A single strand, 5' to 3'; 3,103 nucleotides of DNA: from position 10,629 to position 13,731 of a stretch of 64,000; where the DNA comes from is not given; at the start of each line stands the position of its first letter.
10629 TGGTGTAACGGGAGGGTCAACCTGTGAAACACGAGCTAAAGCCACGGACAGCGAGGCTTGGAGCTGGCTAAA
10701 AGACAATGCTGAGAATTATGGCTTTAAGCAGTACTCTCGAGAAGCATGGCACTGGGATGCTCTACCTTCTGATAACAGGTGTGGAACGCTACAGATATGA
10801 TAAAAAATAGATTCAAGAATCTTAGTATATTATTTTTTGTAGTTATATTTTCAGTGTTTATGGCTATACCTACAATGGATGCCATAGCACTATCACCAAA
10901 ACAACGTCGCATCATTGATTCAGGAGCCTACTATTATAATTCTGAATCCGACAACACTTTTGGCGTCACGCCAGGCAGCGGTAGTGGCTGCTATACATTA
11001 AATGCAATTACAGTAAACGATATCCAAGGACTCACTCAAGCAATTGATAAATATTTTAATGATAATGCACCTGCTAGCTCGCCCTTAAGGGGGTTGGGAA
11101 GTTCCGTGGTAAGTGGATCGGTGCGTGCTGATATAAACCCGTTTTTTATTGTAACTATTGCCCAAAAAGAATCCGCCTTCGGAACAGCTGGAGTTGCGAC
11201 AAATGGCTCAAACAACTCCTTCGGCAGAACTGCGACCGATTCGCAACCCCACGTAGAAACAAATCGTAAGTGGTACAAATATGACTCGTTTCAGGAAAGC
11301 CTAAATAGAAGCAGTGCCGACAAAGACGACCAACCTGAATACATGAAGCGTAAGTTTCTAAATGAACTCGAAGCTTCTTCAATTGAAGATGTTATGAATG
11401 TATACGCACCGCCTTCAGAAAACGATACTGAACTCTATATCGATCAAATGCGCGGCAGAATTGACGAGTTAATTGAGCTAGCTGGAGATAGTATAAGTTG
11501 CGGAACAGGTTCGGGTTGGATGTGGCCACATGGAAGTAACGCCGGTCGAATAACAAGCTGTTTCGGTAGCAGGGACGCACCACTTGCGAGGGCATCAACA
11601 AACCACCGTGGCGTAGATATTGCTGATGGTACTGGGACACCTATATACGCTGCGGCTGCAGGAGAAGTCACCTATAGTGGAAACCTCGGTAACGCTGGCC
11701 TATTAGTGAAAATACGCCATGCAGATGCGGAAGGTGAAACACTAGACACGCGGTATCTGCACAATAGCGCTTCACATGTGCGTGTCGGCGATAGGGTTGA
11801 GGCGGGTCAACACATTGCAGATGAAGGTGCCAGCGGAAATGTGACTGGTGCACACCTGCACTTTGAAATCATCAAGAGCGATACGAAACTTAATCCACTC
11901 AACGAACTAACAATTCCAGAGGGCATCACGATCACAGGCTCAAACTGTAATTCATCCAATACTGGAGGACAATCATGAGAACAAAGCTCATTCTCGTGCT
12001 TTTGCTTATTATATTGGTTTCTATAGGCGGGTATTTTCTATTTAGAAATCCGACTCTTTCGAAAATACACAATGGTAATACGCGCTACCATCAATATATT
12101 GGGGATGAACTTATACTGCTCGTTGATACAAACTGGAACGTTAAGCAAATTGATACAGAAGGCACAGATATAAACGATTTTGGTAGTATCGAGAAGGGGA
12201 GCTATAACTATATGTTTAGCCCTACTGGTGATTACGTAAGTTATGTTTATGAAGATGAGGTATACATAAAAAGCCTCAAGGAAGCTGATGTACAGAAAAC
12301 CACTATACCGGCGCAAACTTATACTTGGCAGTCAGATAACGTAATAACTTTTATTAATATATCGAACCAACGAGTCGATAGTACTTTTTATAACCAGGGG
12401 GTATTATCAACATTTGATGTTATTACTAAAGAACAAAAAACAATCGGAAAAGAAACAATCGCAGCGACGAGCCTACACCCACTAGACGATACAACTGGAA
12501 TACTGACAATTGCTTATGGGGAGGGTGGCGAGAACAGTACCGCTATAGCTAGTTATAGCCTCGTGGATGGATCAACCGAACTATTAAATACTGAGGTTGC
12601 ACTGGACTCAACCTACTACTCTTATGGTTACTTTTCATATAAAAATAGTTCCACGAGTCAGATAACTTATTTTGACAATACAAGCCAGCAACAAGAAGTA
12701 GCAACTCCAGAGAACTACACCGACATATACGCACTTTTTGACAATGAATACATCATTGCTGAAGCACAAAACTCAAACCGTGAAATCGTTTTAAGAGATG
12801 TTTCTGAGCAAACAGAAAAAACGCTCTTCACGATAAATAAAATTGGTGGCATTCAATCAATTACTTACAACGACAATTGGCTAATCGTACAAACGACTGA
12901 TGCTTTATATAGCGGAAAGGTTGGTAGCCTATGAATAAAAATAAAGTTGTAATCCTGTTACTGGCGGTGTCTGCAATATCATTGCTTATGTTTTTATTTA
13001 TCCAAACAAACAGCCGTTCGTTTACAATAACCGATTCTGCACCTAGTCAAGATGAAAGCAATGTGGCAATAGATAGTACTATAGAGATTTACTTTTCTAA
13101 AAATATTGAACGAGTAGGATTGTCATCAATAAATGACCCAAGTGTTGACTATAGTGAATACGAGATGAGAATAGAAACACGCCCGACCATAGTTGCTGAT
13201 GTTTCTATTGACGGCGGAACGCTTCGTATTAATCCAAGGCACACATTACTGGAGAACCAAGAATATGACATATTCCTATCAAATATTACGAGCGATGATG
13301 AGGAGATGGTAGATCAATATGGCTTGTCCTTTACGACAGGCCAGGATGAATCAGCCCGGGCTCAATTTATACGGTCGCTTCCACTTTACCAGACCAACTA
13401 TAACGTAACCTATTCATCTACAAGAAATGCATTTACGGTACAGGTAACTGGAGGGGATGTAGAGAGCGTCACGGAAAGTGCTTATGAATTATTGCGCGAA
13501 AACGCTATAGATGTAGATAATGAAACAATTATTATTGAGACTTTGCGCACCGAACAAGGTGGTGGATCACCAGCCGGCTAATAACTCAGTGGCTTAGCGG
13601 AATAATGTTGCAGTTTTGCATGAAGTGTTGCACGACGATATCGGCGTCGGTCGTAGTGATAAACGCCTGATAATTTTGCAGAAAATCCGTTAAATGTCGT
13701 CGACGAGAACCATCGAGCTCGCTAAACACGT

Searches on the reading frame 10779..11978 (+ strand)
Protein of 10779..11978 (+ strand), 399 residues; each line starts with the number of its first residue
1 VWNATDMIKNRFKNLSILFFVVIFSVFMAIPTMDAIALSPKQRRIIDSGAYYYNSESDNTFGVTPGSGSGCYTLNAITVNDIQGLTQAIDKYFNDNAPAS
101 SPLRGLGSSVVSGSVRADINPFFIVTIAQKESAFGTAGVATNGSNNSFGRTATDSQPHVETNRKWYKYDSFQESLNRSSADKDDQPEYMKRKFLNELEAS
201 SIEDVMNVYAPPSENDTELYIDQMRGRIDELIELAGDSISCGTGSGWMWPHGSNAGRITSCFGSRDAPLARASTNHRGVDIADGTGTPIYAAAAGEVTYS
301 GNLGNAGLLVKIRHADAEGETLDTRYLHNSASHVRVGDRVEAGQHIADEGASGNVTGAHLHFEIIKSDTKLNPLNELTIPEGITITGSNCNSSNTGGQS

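Call 25: search_protein_families(library=pfam, proteins=[window:10779-11978:+], max_evalue=0.01)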
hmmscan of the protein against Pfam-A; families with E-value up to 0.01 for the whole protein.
window:10779-11978:+ (399 aa): 2 families
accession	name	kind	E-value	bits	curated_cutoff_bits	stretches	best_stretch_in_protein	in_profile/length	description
PF01551.29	Peptidase_M23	-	1e-26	93.4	28.7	1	275-373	2-96/96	Peptidase family M23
PF01832.25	Glucosaminidase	-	1.8e-06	29.1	30.2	1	116-190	10-87/123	Mannosyl-glycoprotein endo-beta-N-acetylglucosaminidase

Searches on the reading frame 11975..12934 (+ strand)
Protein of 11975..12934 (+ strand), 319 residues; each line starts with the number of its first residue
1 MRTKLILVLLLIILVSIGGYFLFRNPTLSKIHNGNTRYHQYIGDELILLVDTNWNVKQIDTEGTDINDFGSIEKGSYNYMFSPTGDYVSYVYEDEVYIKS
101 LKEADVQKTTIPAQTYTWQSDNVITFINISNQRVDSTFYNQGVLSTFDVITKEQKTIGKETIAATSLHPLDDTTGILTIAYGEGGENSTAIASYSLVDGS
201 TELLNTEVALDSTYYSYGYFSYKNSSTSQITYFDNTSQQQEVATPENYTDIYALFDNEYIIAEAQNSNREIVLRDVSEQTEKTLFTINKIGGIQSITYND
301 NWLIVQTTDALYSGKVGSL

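Call 25: search_protein_families(library=pfam, proteins=[window:11975-12934:+], max_evalue=0.01)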
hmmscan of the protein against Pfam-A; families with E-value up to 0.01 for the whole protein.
window:11975-12934:+ (319 aa): 1 family
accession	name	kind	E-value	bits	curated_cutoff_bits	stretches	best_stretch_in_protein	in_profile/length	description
PF12566.14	DUF3748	-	0.0015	18.9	27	1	69-106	62-99/123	Protein of unknown function (DUF3748)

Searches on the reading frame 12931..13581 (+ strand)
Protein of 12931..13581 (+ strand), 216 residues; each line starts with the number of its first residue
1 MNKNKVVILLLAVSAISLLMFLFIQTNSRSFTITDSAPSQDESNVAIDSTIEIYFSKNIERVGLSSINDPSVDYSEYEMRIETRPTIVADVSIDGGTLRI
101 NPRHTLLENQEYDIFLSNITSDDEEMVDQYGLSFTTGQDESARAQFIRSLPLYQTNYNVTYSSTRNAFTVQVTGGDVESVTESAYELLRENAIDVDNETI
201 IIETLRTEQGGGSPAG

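Call 25: search_protein_families(library=pfam, proteins=[window:12931-13581:+], max_evalue=0.01)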
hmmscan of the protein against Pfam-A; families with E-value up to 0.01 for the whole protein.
window:12931-13581:+ (216 aa): 1 family
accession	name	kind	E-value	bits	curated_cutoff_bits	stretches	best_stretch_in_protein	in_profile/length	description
PF13205.12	Big_5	-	1.1e-09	39.4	23.6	1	30-136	4-105/105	Bacterial Ig-like domain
